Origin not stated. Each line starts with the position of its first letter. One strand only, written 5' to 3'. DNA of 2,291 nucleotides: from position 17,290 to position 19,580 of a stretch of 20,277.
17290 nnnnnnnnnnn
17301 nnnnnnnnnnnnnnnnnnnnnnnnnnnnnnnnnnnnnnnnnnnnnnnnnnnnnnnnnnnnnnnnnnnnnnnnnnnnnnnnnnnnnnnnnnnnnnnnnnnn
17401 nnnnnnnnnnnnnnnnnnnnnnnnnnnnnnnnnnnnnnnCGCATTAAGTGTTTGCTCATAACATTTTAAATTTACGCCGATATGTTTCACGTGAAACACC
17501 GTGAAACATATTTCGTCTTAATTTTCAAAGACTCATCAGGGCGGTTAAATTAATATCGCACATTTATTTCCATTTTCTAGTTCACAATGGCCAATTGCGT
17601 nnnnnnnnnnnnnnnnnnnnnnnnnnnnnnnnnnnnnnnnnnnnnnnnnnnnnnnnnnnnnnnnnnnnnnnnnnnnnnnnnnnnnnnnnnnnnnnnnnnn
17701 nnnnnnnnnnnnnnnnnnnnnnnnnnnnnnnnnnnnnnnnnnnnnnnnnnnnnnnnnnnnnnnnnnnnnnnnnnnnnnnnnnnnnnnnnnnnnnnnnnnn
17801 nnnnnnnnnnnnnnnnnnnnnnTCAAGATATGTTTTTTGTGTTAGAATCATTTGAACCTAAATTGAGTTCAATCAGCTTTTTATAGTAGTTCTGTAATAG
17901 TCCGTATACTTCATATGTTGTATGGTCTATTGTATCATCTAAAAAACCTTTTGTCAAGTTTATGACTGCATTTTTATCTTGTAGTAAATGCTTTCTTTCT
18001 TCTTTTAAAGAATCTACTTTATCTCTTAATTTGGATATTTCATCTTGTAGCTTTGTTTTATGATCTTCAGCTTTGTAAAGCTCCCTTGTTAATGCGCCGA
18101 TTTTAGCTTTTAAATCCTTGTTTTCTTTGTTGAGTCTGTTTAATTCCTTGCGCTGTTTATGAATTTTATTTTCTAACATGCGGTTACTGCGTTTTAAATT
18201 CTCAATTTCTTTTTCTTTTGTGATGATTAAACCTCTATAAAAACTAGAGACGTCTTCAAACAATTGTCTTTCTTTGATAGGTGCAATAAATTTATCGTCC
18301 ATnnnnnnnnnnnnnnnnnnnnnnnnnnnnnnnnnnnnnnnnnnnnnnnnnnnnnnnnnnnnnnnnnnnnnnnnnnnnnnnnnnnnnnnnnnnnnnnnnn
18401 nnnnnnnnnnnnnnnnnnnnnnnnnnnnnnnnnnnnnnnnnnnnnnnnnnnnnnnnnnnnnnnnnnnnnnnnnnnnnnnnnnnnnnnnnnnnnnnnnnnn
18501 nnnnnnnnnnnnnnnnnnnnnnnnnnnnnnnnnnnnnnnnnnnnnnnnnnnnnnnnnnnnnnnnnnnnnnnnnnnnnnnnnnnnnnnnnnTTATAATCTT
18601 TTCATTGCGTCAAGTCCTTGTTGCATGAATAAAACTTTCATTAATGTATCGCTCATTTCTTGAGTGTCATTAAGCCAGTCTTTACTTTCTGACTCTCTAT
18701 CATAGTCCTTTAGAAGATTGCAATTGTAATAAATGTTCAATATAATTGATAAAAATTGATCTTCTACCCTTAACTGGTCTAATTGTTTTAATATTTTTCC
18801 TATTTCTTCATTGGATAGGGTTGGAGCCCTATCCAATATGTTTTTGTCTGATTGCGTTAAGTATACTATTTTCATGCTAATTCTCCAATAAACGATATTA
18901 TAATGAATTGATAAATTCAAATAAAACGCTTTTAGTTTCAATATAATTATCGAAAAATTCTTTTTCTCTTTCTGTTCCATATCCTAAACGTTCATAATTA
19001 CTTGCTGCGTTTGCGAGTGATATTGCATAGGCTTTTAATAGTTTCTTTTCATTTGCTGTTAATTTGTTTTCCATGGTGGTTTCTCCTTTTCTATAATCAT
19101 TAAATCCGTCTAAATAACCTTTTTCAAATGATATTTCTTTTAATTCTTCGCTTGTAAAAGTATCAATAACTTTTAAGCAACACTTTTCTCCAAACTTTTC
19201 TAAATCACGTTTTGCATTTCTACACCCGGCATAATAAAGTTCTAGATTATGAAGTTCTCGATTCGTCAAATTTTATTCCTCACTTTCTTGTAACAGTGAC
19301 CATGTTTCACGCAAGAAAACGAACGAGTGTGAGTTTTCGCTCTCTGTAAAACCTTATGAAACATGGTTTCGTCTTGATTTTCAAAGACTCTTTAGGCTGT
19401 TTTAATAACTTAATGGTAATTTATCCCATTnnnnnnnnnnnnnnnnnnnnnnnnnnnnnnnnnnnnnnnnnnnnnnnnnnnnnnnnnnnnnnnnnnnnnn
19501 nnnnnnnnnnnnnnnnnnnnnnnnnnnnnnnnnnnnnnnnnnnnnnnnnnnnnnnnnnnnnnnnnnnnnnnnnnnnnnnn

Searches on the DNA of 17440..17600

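Call 97: search_rna_families(source=window, start=17440, end=17600, threshold=evalue, max_evalue=1, show_alignments=2)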
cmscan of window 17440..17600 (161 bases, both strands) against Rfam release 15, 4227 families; matches with E-value up to 1: 3.
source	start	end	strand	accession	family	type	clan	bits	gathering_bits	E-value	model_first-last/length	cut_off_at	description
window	17474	17569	-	RF03152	RAGATH-1-hammerhead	Gene; ribozyme;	-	27.7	56.3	0.0048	1-77/77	no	RAGATH-1 hammerhead ribozyme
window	17505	17568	-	RF00008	Hammerhead_3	Gene; ribozyme;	CL00010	27.4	48.5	0.00032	1-54/54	no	Hammerhead ribozyme (type III)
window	17469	17523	+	RF00672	mir-190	Gene; miRNA;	CL00089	19.9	48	0.13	1-78/78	no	mir-190 microRNA precursor family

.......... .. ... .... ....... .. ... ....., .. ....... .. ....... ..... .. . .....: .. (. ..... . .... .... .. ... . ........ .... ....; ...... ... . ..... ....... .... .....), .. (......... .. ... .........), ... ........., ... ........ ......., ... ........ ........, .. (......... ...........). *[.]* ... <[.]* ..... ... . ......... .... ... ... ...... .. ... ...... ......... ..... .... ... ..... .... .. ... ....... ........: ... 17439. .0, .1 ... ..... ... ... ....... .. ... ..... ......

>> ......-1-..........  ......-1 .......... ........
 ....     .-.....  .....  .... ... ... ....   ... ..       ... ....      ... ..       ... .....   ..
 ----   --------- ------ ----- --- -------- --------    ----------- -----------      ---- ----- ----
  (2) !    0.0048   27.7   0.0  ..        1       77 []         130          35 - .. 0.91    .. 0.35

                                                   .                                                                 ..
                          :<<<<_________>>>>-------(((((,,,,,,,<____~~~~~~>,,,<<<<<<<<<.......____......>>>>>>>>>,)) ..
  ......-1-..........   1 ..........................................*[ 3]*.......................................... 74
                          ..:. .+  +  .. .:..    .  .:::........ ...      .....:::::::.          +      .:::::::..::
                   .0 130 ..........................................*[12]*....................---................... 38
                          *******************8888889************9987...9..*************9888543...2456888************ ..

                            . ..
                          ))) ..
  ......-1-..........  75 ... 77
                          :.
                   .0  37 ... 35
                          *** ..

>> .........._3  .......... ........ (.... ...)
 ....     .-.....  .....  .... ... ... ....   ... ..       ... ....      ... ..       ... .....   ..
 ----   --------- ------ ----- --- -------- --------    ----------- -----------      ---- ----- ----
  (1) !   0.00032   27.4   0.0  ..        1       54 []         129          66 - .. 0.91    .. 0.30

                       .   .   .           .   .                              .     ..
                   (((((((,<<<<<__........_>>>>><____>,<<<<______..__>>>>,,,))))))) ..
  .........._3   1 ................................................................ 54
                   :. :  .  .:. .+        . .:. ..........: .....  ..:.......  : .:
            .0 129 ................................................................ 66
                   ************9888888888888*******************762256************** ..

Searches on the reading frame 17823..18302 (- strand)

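Call 11: search_protein_families(library=phrogs, proteins=[window:17823-18302:-], max_evalue=0.01)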
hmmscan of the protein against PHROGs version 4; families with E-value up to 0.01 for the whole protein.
window:17823-18302:- (159 aa): 20 families
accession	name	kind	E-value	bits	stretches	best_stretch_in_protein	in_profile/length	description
phrog_77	-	DNA, RNA and nucleotide metabolism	5.4e-05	22.9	1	14-113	461-567/967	SbcC-like subunit of palindrome specific endonuclease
phrog_89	-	lysis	9.2e-05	23.4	1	28-97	33-102/143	Rz-like spanin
phrog_1272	-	tail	0.00054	18.8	1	30-102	125-197/1606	tail length tape measure protein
phrog_4780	-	unknown function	0.00092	19.9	1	29-111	135-217/275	-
phrog_5218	-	unknown function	0.00092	18.4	1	31-112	133-206/1599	-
phrog_1847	-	unknown function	0.00096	19.1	1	28-115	85-168/474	-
phrog_4623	-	unknown function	0.0015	19.1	1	16-141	163-287/329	-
phrog_5105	-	unknown function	0.0024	18.9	1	31-109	73-139/159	-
phrog_2658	-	other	0.0034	18.6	0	37-96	65-124/126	hol-like chemotaxis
phrog_1211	-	DNA, RNA and nucleotide metabolism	0.0037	17.2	1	47-132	108-194/414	2-aminooxy adenylosuccinate synthetase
phrog_167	-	tail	0.0038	15.9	1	33-105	192-267/1555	tail length tape measure protein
phrog_4704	-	tail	0.0039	16.9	1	31-144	24-111/625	tail length tape measure protein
phrog_1535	-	tail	0.0039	16.4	1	27-102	137-217/1152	tail length tape measure protein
phrog_13576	-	other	0.0048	18.1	1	27-101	45-119/126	methyltransferase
phrog_25820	-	lysis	0.0049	17.3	1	26-129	36-139/265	endolysin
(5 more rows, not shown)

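Call 53: search_protein_families(library=pfam, proteins=[window:17823-18302:-], max_evalue=0.1)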
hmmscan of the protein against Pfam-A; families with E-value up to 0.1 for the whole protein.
window:17823-18302:- (159 aa): 59 families (the best 25 are shown)
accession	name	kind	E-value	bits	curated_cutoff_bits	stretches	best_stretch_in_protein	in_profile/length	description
PF17675.6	APG6_N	-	3.1e-07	31.3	45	1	29-117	21-110/132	Apg6 coiled-coil region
PF14662.11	KASH_CCD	-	4.6e-05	23.9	43.3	1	30-115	66-154/191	Coiled-coil region of CCDC155 or KASH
PF13851.11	GAS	-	5.6e-05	23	32.3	1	29-115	45-134/200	Growth-arrest specific micro-tubule binding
PF25450.1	Rab11-FIP3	-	0.00015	22.5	31.9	1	31-110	40-118/125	Rab11-FIP3-like domain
PF04977.20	DivIC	-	0.00025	21.2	28.9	2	75-113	19-57/80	Septum formation initiator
PF01763.21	Herpes_UL6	-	0.00032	19.8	27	1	40-118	366-448/562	Herpesvirus UL6 like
PF07989.16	Cnn_1N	-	0.00035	21.1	28.5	1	49-106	4-62/74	Centrosomin N-terminal motif 1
PF06818.20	Fez1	-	0.00037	21.5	34.4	1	28-112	28-112/199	Fez1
PF01496.24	V_ATPase_I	-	0.00048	18.6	30.7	1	14-126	14-120/815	V-type ATPase 116kDa subunit family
PF08614.16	ATG16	-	0.00098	19.8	33.7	1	28-92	120-184/200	Autophagy protein 16 (ATG16)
PF10473.14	CENP-F_leu_zip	-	0.0011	19.5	34.5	1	30-103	30-103/140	Leucine-rich repeats of kinetochore protein Cenp-F/LEK1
PF06785.16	UPF0242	-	0.0017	18.9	33.5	1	28-137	87-192/194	Uncharacterised protein family (UPF0242) N-terminus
PF19745.5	FUT8_N_cat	-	0.0017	17.6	27.6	1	25-147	23-142/499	Alpha-(1,6)-fucosyltransferase N- and catalytic domains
PF25443.1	ANG-1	-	0.002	18.8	28.5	1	39-106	8-79/105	ANG-1-like domain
PF15619.11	Lebercilin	-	0.0024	17.9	34.3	1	29-118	23-109/193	Ciliary protein causing Leber congenital amaurosis disease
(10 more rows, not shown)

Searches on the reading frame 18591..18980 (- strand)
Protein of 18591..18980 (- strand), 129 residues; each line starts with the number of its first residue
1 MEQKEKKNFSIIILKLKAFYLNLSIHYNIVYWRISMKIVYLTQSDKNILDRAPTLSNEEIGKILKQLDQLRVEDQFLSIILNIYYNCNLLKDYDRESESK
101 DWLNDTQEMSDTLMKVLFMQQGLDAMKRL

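Call 11: search_protein_families(library=phrogs, proteins=[window:18591-18980:-], max_evalue=0.01)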
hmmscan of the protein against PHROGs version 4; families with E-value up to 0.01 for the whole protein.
window:18591-18980:- (129 aa): 0 families

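Call 53: search_protein_families(library=pfam, proteins=[window:18591-18980:-], max_evalue=0.1)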
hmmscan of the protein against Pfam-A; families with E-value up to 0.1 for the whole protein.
window:18591-18980:- (129 aa): 1 family
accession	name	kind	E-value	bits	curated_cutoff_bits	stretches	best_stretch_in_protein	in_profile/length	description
PF20489.3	Birna_RdRp_C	-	0.048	14.6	28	1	61-120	36-89/106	Birnavirus RNA dependent RNA polymerase (VP1), C-terminal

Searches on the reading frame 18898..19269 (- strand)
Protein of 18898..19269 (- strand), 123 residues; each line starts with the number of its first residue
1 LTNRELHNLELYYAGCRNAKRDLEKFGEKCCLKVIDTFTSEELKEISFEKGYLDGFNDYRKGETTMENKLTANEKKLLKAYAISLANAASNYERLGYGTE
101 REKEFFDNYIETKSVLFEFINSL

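Call 53: search_protein_families(library=pfam, proteins=[window:18898-19269:-], max_evalue=0.1)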
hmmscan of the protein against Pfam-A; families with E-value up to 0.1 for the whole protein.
window:18898-19269:- (123 aa): 2 families
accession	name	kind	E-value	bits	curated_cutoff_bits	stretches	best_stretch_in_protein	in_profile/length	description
PF09633.15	DUF2023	-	0.063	13.8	27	0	25-53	54-82/101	Protein of unknown function (DUF2023)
PF05916.17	Sld5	-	0.099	13.3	22.3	0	55-91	69-100/102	GINS complex protein helical bundle domain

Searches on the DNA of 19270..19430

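Call 98: search_rna_families(source=window, start=19270, end=19430, threshold=evalue, max_evalue=1, show_alignments=2)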
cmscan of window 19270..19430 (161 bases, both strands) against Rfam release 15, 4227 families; matches with E-value up to 1: 0.
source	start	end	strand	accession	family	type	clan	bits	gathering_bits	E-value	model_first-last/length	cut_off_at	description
